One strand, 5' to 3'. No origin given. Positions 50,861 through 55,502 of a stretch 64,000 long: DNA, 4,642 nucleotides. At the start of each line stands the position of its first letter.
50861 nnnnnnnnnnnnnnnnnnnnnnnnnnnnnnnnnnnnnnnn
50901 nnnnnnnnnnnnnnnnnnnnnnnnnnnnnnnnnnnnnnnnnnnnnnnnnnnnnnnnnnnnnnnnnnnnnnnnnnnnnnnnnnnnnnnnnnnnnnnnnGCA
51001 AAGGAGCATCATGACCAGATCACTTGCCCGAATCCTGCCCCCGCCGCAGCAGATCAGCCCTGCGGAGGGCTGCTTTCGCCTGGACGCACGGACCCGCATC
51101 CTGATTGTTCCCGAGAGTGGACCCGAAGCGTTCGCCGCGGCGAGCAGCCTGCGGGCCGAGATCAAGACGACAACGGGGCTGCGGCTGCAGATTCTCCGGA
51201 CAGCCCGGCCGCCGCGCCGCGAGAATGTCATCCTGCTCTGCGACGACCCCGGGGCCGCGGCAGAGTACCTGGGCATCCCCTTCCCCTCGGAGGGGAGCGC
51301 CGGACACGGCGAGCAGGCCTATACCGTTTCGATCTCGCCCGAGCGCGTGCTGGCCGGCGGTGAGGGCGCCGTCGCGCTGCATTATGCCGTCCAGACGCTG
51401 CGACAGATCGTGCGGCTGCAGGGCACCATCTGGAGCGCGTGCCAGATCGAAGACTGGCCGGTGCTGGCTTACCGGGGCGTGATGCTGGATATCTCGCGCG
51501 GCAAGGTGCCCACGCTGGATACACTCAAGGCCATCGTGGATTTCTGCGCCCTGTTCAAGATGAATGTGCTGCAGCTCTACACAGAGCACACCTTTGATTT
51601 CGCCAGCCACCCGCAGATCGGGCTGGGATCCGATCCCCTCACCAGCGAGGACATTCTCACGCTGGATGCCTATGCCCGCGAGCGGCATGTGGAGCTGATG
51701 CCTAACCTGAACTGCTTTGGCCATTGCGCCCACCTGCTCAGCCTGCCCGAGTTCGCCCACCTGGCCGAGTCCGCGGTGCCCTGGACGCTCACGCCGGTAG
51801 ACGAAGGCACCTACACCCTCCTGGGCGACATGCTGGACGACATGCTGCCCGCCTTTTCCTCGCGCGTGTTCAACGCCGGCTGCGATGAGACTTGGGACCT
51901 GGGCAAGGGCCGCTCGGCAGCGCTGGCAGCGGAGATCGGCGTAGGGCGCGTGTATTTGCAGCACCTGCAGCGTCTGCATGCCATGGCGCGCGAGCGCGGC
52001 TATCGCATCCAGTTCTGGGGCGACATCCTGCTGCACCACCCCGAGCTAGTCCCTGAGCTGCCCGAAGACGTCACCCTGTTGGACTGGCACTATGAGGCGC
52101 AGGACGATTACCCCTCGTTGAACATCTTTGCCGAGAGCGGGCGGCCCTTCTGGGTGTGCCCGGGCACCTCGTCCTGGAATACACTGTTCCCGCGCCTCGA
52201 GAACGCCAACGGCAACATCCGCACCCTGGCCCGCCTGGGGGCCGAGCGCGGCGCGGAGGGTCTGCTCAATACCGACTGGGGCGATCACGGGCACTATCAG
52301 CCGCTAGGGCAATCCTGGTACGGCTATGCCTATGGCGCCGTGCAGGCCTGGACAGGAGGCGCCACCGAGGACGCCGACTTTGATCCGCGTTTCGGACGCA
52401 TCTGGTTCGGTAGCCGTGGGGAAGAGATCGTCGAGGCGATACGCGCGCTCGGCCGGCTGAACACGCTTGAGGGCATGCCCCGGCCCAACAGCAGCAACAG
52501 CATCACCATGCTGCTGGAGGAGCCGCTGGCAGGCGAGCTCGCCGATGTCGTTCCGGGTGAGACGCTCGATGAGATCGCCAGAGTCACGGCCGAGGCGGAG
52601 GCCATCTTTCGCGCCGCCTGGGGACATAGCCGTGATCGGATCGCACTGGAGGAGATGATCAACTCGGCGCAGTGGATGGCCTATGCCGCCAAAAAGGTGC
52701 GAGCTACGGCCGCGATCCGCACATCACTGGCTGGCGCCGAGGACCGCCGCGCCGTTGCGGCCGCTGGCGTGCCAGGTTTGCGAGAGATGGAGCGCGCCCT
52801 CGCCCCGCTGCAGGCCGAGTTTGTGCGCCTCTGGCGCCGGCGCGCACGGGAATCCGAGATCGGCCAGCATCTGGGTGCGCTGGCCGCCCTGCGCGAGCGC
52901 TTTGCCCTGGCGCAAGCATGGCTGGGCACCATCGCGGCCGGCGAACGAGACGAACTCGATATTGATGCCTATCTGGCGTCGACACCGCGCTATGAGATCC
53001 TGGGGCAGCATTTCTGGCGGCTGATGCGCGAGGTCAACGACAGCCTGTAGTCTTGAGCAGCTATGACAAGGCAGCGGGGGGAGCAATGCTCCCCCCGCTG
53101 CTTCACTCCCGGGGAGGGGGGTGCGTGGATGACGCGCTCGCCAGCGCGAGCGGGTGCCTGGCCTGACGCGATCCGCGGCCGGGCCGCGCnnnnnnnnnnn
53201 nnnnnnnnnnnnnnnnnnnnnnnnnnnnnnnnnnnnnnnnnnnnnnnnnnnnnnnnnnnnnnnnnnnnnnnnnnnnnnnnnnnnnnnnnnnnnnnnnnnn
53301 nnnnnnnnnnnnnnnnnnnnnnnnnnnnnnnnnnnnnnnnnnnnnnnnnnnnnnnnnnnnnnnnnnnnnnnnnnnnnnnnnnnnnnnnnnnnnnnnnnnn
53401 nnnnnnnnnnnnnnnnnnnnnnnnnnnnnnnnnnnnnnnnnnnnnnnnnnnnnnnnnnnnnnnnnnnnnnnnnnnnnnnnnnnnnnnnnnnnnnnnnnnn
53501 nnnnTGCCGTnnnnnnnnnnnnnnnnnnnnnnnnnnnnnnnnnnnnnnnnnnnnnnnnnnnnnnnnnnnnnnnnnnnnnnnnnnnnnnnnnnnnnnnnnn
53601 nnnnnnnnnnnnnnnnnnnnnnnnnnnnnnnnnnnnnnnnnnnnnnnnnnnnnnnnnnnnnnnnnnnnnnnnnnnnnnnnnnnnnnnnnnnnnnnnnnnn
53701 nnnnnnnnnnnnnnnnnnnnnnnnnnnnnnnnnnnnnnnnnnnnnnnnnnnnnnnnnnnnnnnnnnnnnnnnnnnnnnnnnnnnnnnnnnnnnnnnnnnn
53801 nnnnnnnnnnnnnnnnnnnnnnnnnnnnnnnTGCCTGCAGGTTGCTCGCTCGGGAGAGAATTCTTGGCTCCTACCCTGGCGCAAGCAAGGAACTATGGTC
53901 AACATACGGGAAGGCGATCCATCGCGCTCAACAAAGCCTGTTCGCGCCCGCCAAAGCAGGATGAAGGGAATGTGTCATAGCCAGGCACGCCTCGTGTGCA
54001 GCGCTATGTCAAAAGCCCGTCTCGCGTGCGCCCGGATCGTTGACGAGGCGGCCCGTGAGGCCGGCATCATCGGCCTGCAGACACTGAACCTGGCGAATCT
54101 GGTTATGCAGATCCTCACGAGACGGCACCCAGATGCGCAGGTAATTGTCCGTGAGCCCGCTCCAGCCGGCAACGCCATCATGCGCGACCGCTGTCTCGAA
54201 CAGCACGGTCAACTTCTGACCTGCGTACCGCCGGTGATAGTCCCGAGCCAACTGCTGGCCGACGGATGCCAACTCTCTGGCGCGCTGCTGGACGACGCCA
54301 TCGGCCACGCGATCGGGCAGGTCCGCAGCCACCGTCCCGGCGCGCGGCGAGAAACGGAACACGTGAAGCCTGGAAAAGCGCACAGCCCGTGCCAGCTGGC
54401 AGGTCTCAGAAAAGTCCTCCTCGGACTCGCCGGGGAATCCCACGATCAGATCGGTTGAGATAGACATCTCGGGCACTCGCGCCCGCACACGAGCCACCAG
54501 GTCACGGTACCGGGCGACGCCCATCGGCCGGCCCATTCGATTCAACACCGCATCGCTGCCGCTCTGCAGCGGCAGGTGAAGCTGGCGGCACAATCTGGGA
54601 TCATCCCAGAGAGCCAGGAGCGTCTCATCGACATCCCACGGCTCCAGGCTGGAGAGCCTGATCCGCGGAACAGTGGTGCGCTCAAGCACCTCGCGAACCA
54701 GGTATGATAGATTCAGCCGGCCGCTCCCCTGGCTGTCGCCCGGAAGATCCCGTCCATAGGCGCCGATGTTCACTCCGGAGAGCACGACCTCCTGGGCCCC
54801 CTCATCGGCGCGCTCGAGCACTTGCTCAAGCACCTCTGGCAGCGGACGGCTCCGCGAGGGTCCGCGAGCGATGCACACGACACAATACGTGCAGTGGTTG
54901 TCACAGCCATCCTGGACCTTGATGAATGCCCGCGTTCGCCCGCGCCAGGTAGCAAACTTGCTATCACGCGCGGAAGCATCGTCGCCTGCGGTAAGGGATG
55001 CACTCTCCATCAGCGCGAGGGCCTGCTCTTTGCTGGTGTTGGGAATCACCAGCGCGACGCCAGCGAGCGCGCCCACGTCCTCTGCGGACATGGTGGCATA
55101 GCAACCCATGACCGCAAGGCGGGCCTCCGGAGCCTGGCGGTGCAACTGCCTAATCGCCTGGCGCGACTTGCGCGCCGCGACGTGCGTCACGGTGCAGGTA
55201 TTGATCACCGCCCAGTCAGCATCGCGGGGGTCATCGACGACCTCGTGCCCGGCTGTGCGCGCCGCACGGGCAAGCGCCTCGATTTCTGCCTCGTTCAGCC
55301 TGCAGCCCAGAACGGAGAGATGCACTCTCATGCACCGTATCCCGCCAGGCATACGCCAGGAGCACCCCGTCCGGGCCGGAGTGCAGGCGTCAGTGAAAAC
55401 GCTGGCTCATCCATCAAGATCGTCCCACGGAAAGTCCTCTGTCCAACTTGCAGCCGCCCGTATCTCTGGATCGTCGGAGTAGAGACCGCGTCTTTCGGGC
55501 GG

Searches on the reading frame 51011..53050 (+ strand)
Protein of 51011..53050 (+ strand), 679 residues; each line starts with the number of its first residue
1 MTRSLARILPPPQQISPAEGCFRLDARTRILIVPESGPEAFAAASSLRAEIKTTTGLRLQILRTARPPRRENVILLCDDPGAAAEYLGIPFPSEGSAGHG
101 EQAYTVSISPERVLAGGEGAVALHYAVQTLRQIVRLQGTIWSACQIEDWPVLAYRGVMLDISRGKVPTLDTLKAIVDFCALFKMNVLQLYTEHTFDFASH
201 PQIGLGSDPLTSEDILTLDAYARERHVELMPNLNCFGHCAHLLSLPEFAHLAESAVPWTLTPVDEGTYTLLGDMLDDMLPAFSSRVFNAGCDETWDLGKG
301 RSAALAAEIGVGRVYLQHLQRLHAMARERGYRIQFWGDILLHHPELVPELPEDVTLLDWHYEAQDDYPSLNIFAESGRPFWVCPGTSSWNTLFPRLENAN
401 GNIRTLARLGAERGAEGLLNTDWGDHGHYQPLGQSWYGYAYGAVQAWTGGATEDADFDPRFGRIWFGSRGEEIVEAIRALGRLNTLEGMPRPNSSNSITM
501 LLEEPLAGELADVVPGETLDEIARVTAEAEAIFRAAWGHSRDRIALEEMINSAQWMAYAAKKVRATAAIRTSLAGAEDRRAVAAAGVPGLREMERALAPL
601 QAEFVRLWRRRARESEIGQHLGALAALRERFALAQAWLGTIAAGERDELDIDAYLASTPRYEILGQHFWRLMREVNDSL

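Call 47: search_protein_families(library=pfam, proteins=[window:51011-53050:+], max_evalue=0.00001)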
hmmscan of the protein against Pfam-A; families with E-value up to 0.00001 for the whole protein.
window:51011-53050:+ (679 aa): 2 families
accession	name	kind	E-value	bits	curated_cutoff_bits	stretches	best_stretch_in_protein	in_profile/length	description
PF00728.28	Glyco_hydro_20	-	2.4e-16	60.5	22.3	1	153-364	2-244/348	Glycosyl hydrolase family 20, catalytic domain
PF02838.20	Glyco_hydro_20b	-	5.9e-14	53.3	26.1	1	7-149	3-124/124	Glycosyl hydrolase family 20, domain 2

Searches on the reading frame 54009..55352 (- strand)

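Call 47: search_protein_families(library=pfam, proteins=[window:54009-55352:-], max_evalue=0.00001)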
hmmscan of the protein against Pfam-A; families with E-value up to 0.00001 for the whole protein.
window:54009-55352:- (447 aa): 2 families
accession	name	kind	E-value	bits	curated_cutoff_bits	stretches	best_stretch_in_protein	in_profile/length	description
PF00919.26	UPF0004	-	4.1e-22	78.5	27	1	9-98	1-91/98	Uncharacterized protein family UPF0004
PF04055.27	Radical_SAM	-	3.4e-20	73.3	29.5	1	144-320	1-165/166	Radical SAM superfamily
